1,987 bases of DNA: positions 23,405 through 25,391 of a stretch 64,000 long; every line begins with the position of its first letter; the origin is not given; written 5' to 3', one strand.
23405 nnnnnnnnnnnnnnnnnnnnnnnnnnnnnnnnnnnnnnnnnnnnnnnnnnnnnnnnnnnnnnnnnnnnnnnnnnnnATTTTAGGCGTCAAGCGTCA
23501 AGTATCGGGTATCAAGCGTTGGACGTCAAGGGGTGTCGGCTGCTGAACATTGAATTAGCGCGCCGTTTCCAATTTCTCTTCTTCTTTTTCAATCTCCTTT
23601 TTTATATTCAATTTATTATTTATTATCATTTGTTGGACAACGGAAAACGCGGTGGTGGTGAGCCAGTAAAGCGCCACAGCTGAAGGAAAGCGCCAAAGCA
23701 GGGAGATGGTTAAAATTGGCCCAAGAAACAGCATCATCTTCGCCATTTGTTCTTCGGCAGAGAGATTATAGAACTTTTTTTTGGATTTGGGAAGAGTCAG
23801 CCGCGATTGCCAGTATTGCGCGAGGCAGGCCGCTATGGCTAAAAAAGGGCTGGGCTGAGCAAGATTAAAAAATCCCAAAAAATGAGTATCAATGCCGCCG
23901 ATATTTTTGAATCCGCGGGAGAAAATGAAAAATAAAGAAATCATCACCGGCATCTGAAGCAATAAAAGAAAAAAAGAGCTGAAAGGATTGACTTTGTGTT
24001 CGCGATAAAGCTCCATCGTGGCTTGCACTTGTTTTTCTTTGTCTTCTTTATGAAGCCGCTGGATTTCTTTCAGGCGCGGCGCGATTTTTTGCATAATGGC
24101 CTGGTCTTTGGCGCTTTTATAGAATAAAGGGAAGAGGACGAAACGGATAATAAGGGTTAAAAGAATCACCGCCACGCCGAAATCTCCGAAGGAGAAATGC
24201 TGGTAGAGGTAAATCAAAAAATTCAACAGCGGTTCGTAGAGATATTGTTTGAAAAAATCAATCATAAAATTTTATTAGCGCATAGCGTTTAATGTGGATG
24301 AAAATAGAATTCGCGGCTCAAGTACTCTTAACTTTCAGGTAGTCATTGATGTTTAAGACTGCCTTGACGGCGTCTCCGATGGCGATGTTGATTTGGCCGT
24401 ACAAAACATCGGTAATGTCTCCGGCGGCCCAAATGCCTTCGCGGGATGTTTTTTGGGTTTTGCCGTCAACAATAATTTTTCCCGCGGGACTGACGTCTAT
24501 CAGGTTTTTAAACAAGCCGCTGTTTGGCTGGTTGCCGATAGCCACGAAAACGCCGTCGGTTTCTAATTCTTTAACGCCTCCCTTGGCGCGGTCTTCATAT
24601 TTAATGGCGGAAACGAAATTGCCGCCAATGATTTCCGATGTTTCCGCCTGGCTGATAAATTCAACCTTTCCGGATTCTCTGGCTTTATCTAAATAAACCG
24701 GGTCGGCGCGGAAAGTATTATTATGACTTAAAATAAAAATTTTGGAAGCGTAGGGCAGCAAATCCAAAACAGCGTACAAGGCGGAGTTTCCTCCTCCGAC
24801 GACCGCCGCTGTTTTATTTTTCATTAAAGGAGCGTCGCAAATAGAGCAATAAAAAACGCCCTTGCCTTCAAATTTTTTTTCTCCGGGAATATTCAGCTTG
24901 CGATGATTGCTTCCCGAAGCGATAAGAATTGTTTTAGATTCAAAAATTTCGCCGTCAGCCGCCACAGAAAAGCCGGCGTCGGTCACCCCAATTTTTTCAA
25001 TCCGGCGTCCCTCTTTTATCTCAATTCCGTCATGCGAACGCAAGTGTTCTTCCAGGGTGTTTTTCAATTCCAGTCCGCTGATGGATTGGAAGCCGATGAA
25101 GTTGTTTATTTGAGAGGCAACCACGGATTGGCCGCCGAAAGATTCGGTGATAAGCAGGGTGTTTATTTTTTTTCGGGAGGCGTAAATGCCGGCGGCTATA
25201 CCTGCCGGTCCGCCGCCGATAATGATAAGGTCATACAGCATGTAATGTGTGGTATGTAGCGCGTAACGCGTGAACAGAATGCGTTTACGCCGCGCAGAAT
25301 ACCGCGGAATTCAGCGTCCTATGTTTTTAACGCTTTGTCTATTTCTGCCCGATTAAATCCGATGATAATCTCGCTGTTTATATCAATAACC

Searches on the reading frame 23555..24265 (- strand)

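Call 57: search_protein_families(library=pfam, proteins=[window:23555-24265:-], max_evalue=0.001)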
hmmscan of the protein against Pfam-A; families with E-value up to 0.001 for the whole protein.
window:23555-24265:- (236 aa): 1 family
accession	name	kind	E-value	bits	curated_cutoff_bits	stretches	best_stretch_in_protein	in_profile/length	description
PF02096.25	60KD_IMP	-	1.9e-44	152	35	1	29-217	1-163/163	60Kd inner membrane protein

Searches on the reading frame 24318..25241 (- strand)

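Call 57: search_protein_families(library=pfam, proteins=[window:24318-25241:-], max_evalue=0.001)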
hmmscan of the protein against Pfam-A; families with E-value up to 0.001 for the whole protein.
window:24318-25241:- (307 aa): 7 families
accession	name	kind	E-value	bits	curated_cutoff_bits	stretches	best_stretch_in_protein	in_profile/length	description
PF07992.20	Pyr_redox_2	-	2.2e-36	126.2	26.1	1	3-289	1-289/291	Pyridine nucleotide-disulphide oxidoreductase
PF13738.12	Pyr_redox_3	-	2.3e-24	86.6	30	2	68-274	91-305/305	Pyridine nucleotide-disulphide oxidoreductase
PF00070.33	Pyr_redox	-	4.2e-08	34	22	0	145-216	2-80/82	Pyridine nucleotide-disulphide oxidoreductase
PF03486.20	HI0933_like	-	6.9e-07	29.4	50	0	4-32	2-30/244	HI0933-like protein Rossmann domain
PF01134.28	GIDA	-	1.2e-06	28.4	22.1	1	4-35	1-32/391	Glucose inhibited division protein A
PF12831.13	FAD_oxidored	-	6.3e-06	26.2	27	1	4-41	1-40/416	FAD dependent oxidoreductase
PF00890.30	FAD_binding_2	-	7.2e-05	22.6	20.4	1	4-43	1-42/414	FAD binding domain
